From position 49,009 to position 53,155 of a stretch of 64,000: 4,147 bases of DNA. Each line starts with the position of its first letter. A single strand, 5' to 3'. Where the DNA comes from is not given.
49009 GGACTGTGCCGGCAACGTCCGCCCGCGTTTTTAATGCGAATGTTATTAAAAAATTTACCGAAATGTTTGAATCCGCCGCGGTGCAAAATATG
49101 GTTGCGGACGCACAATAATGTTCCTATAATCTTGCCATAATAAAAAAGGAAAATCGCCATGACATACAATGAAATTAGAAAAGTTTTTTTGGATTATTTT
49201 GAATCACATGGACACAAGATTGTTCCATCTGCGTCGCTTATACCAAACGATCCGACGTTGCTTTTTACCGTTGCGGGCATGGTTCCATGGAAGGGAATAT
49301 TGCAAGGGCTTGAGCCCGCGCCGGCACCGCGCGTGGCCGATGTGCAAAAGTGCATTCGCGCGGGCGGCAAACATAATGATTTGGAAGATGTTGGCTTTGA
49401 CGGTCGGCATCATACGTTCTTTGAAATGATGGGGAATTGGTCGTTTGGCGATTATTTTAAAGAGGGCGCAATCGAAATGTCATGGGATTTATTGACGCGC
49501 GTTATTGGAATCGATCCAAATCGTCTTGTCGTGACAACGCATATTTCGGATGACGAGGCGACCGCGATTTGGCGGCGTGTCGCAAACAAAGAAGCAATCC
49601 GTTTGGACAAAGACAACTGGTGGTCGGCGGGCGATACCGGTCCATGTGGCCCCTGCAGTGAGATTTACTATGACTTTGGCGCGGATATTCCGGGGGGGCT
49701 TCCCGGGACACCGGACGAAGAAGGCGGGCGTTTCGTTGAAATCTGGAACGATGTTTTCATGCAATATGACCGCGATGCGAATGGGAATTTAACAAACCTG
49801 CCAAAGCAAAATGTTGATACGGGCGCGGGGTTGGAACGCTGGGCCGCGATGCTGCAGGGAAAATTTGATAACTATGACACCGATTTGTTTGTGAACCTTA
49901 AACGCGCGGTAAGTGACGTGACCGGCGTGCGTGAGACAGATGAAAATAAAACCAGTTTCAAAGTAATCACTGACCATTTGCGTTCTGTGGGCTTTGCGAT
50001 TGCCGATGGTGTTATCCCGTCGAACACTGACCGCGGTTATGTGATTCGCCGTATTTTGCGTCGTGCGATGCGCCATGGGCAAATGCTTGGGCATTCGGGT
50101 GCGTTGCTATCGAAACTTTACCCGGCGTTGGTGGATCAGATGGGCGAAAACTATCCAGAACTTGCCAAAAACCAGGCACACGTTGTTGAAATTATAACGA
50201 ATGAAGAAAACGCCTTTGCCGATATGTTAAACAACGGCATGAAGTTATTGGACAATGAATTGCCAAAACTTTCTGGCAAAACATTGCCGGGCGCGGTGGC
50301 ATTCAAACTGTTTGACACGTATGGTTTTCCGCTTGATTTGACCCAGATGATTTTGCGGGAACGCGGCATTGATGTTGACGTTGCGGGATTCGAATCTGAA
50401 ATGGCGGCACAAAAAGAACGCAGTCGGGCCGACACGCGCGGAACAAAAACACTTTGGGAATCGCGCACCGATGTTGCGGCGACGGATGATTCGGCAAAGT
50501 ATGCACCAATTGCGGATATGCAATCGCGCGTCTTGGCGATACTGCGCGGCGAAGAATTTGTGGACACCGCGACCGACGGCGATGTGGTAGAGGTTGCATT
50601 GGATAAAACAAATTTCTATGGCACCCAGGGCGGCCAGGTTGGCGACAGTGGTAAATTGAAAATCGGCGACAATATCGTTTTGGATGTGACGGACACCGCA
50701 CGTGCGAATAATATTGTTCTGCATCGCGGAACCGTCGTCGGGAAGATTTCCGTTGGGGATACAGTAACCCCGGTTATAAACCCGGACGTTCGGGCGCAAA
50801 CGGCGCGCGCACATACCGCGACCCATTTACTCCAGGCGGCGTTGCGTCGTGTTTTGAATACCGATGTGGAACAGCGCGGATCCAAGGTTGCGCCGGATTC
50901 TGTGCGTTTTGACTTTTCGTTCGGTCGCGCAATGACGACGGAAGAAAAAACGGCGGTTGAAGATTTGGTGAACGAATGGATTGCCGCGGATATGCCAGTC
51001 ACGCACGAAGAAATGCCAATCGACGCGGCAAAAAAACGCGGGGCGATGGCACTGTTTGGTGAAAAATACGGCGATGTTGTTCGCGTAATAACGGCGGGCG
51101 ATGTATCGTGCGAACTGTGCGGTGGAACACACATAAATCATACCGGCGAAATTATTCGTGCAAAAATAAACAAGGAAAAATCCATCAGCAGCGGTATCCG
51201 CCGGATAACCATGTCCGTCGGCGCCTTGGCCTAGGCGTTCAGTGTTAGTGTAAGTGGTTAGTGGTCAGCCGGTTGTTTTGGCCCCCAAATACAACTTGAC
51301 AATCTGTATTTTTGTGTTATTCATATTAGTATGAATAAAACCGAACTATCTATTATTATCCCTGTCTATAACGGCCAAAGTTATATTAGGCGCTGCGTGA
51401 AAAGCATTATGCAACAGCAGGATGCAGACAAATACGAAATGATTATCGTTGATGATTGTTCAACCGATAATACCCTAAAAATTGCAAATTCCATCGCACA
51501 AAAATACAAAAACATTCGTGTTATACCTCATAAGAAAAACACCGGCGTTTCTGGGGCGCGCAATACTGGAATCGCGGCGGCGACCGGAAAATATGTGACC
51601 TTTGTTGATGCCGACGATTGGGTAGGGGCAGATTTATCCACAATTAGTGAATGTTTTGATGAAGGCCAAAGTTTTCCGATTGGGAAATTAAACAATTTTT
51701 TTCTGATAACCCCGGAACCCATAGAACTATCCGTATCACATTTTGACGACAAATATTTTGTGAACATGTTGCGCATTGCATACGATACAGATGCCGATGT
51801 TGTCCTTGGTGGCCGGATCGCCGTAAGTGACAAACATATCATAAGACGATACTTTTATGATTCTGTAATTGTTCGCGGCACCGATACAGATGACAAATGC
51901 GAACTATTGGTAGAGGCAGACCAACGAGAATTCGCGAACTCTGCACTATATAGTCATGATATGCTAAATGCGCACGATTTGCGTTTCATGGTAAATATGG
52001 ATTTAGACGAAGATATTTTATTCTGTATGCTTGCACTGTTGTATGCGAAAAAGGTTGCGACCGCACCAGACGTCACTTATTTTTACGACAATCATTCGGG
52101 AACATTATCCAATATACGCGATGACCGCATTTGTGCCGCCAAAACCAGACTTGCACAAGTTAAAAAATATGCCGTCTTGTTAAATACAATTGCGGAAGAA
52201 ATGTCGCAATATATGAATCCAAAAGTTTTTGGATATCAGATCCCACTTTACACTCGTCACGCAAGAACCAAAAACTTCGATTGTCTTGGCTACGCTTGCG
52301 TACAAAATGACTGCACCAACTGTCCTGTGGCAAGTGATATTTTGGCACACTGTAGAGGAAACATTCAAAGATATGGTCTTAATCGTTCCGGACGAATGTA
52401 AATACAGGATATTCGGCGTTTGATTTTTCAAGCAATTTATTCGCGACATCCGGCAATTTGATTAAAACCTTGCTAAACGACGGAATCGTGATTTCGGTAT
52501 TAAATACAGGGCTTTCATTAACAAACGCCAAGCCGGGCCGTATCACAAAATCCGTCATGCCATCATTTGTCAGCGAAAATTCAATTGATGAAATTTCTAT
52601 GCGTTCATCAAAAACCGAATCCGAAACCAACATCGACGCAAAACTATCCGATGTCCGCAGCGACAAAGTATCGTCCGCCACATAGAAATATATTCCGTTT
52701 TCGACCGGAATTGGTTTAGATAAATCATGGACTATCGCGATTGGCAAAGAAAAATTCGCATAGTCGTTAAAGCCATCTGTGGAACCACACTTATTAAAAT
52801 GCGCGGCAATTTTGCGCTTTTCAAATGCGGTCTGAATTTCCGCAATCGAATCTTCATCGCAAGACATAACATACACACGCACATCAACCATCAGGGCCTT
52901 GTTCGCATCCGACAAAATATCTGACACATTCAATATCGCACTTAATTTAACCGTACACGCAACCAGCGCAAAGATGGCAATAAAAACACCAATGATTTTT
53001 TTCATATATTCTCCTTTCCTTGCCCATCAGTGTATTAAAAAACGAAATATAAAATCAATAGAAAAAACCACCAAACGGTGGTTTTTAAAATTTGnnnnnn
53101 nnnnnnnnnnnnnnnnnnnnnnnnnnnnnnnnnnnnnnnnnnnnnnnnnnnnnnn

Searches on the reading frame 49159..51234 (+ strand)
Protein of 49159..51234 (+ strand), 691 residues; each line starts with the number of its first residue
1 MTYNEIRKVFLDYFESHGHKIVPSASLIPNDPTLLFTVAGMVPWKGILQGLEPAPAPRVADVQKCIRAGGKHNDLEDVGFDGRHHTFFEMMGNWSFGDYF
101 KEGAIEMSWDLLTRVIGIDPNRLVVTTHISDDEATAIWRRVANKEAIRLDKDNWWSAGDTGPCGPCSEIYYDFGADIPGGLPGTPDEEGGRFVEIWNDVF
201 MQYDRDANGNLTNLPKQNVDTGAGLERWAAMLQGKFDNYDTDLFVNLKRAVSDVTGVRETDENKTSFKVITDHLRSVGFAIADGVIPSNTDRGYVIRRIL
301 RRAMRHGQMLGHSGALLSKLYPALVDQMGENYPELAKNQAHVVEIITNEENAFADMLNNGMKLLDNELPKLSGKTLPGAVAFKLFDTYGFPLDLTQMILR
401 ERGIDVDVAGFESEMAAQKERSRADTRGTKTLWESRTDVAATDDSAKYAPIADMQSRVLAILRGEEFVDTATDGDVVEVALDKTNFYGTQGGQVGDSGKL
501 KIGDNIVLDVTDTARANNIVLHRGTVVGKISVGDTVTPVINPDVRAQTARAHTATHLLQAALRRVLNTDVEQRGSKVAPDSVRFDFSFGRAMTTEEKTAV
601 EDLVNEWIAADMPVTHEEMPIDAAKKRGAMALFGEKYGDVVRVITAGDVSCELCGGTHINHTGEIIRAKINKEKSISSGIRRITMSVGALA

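Call 93: search_protein_families(library=pfam, proteins=[window:49159-51234:+], max_evalue=0.00001)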
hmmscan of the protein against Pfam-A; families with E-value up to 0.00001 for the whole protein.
window:49159-51234:+ (691 aa): 2 families
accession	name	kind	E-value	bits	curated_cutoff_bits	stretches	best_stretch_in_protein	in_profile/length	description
PF01411.24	tRNA-synt_2c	-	3.1e-193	643.7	30.3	1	5-542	1-550/552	tRNA synthetases class II (A)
PF07973.19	tRNA_SAD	-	9e-13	48.4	24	1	641-683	1-43/44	Threonyl and Alanyl tRNA synthetase second additional domain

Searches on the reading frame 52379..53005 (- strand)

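Call 114: search_protein_families(library=pfam, proteins=[window:52379-53005:-], max_evalue=0.0001)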
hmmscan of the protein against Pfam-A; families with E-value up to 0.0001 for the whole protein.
window:52379-53005:- (208 aa): 1 family
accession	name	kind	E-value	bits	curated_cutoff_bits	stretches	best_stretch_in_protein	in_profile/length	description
PF24199.1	DUF7424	-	2.9e-18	66.8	27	1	20-201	2-189/196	Domain of unknown function (DUF7424)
